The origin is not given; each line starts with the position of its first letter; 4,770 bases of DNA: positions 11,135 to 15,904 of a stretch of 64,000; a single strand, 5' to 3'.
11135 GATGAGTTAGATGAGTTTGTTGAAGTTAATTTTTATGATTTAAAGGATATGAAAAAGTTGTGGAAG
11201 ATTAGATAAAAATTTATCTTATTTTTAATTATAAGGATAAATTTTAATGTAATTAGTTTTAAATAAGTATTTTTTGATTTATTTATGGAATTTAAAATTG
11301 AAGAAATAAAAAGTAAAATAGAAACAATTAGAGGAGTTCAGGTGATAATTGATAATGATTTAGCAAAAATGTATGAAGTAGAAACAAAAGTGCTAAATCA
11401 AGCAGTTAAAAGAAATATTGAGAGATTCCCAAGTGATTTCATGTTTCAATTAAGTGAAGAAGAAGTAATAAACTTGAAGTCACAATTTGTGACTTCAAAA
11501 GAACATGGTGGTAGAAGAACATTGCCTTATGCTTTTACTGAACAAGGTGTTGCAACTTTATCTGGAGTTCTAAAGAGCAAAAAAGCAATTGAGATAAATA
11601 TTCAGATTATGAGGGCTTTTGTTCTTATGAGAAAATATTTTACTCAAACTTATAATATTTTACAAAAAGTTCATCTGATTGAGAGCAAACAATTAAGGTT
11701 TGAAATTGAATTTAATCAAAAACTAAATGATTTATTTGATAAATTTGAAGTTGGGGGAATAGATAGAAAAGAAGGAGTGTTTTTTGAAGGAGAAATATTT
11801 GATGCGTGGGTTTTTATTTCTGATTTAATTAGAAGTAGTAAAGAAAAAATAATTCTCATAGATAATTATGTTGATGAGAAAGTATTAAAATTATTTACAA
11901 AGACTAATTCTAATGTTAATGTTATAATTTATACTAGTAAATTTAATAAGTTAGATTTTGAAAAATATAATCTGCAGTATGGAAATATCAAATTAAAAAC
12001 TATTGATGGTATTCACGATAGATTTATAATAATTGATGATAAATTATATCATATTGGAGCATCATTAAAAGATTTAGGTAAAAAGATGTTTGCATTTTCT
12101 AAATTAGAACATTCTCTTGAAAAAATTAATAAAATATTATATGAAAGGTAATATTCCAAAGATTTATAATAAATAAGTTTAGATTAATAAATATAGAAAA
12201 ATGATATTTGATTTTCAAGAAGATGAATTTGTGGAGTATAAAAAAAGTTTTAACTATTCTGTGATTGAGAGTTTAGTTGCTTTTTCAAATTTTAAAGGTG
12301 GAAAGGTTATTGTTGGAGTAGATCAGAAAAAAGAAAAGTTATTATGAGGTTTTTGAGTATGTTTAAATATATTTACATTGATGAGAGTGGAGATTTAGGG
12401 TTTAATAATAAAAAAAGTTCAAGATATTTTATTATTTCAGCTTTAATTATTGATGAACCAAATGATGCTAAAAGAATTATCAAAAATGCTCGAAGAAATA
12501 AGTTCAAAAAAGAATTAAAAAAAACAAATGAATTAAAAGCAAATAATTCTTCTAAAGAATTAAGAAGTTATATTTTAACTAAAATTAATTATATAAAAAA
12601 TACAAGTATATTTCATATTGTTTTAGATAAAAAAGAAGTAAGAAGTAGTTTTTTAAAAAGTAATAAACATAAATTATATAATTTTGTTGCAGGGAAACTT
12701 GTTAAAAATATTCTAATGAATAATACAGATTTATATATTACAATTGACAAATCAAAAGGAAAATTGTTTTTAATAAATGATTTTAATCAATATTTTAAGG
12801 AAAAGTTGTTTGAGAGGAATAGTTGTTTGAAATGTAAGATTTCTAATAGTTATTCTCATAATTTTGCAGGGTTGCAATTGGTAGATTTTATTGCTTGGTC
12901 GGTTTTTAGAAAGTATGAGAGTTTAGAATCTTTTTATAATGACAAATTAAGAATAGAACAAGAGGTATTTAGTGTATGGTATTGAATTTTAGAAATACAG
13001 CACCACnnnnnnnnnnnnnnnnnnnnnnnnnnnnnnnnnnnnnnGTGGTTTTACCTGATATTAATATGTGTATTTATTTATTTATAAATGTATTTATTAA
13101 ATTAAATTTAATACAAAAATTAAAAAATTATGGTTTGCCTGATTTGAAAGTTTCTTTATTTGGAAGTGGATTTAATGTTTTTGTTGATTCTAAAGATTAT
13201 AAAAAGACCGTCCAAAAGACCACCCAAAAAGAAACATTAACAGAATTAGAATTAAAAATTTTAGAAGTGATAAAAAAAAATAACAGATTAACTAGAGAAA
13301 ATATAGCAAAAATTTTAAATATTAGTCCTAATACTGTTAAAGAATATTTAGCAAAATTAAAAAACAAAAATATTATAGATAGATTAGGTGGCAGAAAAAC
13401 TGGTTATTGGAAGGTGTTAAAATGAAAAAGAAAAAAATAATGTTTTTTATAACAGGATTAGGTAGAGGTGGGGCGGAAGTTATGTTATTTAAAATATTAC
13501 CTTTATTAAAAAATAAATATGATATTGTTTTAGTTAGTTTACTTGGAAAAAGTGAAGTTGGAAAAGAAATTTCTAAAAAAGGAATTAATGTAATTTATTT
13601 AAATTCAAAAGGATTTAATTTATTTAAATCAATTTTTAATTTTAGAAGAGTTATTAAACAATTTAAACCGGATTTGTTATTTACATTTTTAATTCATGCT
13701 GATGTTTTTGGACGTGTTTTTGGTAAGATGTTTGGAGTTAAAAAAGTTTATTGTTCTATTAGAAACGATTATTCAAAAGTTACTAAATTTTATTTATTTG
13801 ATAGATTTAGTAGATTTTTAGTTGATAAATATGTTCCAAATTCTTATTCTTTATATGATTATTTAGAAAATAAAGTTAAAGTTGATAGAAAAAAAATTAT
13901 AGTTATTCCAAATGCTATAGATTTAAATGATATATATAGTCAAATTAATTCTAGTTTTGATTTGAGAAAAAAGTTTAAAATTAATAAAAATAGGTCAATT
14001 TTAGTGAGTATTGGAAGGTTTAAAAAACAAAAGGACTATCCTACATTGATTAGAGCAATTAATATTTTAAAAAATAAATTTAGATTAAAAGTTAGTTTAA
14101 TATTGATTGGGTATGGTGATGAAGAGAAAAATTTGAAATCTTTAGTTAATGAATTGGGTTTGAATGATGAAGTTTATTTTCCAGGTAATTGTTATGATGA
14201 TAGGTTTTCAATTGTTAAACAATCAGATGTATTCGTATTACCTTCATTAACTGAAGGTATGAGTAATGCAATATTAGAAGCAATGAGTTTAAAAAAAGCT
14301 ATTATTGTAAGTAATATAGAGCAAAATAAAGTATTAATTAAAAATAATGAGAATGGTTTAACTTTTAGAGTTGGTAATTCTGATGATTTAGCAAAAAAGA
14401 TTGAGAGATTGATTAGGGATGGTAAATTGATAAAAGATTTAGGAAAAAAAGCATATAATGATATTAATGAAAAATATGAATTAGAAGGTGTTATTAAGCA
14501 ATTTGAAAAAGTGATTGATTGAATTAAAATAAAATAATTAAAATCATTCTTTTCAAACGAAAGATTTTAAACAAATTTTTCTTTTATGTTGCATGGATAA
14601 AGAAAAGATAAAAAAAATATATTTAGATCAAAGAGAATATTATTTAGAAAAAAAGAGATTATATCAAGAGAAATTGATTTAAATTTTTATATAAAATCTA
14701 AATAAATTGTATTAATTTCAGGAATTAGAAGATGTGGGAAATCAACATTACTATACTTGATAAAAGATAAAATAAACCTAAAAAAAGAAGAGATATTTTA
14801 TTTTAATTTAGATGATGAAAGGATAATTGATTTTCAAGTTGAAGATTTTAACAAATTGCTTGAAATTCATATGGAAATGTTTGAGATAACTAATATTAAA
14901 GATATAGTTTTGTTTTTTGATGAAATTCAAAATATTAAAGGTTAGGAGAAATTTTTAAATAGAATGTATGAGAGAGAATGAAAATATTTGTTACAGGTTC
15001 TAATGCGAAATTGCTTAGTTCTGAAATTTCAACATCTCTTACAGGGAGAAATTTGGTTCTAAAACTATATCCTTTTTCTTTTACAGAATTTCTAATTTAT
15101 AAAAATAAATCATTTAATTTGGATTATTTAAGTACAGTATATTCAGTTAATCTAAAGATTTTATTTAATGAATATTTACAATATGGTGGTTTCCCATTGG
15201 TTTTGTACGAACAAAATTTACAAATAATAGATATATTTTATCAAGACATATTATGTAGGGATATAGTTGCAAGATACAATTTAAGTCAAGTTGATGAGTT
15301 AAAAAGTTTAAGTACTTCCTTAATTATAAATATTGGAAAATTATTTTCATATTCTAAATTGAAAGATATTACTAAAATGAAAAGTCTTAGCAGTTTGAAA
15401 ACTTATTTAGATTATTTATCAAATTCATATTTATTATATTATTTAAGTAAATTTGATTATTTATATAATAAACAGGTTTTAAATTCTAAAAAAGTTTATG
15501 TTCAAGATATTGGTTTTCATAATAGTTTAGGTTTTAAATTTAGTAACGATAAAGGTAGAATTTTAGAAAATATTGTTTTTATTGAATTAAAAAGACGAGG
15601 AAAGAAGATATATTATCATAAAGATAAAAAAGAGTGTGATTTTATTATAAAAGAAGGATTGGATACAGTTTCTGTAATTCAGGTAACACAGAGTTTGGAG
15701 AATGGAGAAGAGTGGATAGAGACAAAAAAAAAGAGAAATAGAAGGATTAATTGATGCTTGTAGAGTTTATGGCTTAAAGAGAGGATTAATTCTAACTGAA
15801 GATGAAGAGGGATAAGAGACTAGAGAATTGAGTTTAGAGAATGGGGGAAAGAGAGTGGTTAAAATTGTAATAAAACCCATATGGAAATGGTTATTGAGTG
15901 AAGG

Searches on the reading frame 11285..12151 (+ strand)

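Call 78: search_protein_families(library=pfam, proteins=[window:11285-12151:+], max_evalue=0.00001)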
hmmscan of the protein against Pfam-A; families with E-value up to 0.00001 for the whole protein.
window:11285-12151:+ (288 aa): 1 family
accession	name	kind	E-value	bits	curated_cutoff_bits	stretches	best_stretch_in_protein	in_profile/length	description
PF10543.14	ORF6N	-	1.7e-34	118.4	27.8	1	10-95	1-86/86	ORF6N domain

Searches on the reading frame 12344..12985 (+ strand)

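Call 78: search_protein_families(library=pfam, proteins=[window:12344-12985:+], max_evalue=0.00001)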
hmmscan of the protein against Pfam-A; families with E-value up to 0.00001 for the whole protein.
window:12344-12985:+ (213 aa): 1 family
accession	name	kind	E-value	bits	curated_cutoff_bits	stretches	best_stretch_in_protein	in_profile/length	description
PF12686.12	DUF3800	-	4.9e-17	63.4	21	1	9-190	1-149/149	Protein of unknown function (DUF3800)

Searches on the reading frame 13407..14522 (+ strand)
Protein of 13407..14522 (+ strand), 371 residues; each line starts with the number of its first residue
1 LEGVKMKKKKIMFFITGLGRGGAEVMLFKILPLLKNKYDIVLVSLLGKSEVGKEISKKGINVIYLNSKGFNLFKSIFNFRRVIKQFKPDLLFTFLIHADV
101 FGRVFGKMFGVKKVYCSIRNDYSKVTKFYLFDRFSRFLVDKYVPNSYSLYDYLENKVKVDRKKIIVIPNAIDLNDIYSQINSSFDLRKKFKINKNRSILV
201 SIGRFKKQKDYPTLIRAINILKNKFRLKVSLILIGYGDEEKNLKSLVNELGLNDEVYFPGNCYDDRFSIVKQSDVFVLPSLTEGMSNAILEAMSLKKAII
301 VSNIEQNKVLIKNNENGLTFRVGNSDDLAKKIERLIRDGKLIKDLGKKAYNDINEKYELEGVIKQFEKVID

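Call 78: search_protein_families(library=pfam, proteins=[window:13407-14522:+], max_evalue=0.00001)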
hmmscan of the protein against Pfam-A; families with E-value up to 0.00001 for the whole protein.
window:13407-14522:+ (371 aa): 3 families
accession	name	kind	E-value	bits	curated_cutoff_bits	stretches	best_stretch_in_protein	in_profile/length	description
PF00534.26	Glycos_transf_1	-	7.2e-39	133.5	26.4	1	185-351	4-171/172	Glycosyl transferases group 1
PF13692.12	Glyco_trans_1_4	-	8.2e-31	107.6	27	1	198-338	3-142/142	Glycosyl transferases group 1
PF13439.12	Glyco_transf_4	-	4.2e-11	43.6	28.5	1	21-174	2-169/170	Glycosyltransferase Family 4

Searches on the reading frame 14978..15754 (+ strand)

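Call 78: search_protein_families(library=pfam, proteins=[window:14978-15754:+], max_evalue=0.00001)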
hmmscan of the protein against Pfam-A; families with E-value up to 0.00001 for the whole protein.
window:14978-15754:+ (258 aa): 2 families
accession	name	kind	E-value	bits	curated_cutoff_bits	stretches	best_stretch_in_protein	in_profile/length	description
PF13635.12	DUF4143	-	4.7e-19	69.1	28.1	1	94-236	2-157/160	Domain of unknown function (DUF4143)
PF13173.12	AAA_14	-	1.2e-10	41.9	27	1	2-39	92-129/129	AAA domain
